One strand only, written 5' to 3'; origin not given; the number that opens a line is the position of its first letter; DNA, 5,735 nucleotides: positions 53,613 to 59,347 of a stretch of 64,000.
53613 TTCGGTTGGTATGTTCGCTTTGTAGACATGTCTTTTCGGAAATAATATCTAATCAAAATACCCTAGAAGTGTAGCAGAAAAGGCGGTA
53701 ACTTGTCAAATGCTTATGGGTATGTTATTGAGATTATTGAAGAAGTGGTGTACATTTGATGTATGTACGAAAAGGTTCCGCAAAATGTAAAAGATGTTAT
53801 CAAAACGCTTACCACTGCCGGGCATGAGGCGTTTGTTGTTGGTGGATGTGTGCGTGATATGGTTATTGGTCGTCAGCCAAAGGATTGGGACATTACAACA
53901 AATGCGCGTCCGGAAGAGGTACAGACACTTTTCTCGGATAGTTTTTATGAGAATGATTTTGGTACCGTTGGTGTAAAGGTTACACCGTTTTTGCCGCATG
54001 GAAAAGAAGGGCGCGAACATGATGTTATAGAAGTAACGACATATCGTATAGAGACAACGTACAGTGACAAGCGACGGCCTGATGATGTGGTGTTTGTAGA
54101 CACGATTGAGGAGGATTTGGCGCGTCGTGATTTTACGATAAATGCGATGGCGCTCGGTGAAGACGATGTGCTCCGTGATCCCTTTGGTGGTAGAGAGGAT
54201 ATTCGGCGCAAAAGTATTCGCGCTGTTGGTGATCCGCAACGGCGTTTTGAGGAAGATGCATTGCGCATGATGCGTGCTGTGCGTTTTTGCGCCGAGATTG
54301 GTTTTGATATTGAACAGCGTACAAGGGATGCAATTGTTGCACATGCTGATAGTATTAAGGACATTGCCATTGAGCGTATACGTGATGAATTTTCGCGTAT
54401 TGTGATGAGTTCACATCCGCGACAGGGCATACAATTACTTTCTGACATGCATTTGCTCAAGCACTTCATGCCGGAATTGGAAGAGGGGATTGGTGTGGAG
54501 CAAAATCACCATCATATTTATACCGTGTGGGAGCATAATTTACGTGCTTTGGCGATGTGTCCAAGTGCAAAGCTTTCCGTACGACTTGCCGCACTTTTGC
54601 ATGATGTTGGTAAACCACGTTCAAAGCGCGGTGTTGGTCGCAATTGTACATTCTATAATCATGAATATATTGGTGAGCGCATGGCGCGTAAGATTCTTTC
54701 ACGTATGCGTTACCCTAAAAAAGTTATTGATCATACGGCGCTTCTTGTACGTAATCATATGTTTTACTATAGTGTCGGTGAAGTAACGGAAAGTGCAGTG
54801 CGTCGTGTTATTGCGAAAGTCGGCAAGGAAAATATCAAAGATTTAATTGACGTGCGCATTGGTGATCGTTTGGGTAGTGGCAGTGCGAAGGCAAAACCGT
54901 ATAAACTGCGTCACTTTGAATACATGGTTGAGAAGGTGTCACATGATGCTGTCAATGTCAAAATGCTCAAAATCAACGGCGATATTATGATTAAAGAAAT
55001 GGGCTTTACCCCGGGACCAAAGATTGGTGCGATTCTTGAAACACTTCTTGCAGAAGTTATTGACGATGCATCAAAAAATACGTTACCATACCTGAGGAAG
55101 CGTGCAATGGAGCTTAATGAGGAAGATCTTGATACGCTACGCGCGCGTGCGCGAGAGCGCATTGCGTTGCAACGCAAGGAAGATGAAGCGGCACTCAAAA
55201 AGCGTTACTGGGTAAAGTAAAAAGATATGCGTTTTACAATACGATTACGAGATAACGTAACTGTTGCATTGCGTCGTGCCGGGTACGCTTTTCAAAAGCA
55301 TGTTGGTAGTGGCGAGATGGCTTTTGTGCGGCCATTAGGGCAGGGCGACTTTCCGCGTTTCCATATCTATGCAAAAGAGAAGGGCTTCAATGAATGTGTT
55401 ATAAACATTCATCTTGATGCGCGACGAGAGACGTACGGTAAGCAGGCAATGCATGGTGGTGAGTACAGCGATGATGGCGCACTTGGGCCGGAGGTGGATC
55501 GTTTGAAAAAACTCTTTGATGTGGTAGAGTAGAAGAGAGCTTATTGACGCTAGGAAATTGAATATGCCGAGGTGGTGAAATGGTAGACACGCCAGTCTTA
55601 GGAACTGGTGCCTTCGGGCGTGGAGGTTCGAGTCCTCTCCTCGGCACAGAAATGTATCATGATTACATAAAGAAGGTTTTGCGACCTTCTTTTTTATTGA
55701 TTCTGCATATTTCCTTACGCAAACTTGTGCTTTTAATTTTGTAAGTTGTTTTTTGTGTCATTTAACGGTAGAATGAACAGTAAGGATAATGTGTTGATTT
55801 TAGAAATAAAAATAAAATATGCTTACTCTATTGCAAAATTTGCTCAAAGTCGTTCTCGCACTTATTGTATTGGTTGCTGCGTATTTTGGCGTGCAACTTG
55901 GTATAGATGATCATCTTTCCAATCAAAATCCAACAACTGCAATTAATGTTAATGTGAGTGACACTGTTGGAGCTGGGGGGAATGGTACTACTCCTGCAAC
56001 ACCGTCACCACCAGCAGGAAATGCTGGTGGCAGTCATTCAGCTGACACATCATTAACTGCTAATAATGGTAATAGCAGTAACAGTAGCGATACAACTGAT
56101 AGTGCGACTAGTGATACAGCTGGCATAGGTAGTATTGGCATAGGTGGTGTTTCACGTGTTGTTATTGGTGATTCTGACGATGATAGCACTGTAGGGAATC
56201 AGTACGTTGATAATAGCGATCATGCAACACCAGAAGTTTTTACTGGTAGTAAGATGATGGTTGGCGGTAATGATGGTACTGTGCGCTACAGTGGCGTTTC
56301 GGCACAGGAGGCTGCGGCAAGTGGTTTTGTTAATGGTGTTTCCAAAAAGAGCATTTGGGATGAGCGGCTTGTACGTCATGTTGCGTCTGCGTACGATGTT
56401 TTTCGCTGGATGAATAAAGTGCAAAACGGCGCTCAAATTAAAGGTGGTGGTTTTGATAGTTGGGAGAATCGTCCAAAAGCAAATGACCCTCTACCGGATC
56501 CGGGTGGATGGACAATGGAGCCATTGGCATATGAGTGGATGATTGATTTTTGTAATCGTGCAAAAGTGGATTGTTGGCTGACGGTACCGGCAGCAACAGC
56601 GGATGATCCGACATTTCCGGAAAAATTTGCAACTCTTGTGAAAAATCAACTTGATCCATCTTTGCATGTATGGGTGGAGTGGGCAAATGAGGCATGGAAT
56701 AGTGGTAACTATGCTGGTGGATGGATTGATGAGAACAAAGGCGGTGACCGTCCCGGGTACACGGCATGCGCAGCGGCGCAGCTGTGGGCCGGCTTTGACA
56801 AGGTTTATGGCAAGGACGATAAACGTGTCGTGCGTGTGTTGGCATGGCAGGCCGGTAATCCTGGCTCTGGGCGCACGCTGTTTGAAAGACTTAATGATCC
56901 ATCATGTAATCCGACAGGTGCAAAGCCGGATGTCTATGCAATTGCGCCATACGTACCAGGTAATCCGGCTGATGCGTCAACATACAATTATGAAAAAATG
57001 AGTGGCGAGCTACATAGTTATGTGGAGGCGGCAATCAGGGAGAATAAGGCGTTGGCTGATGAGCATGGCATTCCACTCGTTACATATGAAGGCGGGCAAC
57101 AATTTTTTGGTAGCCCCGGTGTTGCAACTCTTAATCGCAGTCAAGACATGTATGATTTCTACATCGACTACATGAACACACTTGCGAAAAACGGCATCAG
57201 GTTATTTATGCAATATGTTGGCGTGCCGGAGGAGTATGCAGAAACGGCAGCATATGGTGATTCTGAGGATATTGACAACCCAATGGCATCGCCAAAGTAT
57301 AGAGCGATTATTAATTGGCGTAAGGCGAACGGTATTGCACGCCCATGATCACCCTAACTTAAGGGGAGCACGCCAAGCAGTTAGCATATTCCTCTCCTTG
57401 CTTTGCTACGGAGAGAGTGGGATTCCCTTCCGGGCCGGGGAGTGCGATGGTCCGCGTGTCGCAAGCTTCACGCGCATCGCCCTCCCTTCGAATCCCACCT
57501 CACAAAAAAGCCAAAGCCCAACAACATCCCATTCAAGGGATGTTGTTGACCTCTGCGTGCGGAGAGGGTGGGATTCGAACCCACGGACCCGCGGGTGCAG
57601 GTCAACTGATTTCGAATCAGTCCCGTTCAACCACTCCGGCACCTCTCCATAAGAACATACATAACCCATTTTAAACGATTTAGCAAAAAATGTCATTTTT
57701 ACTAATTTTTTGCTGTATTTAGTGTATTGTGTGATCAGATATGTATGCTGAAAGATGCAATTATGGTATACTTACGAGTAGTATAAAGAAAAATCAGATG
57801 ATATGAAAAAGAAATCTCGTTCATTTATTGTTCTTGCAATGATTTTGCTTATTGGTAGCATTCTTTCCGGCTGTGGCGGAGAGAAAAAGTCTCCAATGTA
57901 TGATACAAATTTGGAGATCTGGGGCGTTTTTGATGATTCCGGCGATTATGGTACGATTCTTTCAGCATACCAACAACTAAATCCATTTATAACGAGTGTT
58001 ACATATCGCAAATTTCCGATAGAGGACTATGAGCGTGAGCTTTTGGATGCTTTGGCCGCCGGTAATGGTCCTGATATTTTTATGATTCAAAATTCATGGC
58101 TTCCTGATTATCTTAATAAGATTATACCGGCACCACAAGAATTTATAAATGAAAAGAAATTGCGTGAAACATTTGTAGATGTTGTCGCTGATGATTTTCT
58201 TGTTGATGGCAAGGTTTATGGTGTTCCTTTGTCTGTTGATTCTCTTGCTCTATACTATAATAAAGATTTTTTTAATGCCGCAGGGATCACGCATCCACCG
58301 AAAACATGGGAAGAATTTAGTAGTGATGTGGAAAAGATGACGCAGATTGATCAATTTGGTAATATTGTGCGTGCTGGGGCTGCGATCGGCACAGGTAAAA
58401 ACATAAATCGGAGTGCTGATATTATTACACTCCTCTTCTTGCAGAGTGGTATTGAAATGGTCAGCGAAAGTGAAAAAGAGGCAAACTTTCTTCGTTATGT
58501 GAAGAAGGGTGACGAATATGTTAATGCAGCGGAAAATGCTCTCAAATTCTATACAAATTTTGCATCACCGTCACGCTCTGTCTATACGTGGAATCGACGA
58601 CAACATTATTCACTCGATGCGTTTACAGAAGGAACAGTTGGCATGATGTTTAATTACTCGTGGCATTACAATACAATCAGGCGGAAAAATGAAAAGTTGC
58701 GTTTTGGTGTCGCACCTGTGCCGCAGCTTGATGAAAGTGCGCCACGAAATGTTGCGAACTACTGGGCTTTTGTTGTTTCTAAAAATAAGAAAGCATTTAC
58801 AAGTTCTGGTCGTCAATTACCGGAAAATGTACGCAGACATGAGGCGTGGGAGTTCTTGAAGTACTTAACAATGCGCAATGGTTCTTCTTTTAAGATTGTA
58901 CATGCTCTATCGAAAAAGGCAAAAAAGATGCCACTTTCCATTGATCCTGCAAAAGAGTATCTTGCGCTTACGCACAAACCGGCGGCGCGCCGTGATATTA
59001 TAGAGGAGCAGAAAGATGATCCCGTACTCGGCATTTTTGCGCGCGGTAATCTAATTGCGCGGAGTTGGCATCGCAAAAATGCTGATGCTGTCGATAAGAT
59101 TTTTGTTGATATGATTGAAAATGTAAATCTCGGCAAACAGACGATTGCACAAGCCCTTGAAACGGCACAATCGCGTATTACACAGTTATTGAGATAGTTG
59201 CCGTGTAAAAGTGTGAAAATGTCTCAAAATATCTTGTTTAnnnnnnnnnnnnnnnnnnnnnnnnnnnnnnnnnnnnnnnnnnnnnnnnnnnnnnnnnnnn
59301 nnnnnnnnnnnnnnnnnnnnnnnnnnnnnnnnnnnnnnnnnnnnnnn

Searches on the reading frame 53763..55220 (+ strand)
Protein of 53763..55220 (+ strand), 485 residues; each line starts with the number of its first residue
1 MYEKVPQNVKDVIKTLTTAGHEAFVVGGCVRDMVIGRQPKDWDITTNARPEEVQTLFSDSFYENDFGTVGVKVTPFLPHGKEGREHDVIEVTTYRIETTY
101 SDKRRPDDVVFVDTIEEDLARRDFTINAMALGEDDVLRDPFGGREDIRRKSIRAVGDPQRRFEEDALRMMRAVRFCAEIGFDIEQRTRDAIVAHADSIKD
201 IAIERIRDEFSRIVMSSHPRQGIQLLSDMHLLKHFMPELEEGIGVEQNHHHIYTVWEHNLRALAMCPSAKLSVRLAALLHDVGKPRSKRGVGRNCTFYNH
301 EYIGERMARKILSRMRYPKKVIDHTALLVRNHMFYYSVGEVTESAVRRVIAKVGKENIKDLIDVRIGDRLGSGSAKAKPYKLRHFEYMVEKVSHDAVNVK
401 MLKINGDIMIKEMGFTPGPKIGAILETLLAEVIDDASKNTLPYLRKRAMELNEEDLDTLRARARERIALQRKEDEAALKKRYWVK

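Call 9: search_protein_families(library=pfam, proteins=[window:53763-55220:+], max_evalue=0.00001)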
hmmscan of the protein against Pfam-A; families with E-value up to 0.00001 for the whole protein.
window:53763-55220:+ (485 aa): 4 families
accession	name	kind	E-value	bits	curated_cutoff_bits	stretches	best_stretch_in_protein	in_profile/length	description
PF01743.26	PolyA_pol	-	5.9e-34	117.6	23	1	23-153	1-126/126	Poly A polymerase head domain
PF12627.12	PolyA_pol_RNAbd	-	7.9e-20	70.8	22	1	180-241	1-62/64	Probable RNA and SrmB- binding site of polymerase A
PF01966.28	HD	-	1e-09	39.1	22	1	269-369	23-112/116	HD domain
PF13735.12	tRNA_NucTran2_2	-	3.1e-06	27.7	27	1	389-440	89-141/149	tRNA nucleotidyltransferase domain 2 putative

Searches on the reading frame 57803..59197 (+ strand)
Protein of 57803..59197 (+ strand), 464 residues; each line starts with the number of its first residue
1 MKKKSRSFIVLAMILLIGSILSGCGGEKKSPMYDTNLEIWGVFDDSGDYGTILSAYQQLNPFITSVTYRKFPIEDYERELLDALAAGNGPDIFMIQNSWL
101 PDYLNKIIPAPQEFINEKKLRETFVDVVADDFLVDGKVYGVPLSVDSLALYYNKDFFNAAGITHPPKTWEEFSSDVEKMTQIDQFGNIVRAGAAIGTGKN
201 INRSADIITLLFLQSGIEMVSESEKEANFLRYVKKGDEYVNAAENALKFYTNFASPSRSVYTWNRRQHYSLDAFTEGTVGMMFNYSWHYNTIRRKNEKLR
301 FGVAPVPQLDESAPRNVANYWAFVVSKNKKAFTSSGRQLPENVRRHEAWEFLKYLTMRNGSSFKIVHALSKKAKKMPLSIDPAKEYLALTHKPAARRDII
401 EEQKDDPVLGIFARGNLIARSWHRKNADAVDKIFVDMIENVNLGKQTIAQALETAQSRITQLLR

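Call 9: search_protein_families(library=pfam, proteins=[window:57803-59197:+], max_evalue=0.00001)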
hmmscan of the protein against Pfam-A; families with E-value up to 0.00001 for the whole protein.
window:57803-59197:+ (464 aa): 2 families
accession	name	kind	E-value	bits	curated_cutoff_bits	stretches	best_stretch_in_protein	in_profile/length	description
PF01547.30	SBP_bac_1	-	8.8e-27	95.3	26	1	66-356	26-301/307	Bacterial extracellular solute-binding protein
PF13416.11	SBP_bac_8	-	2.9e-26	93.4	27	1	55-331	5-234/279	Bacterial extracellular solute-binding protein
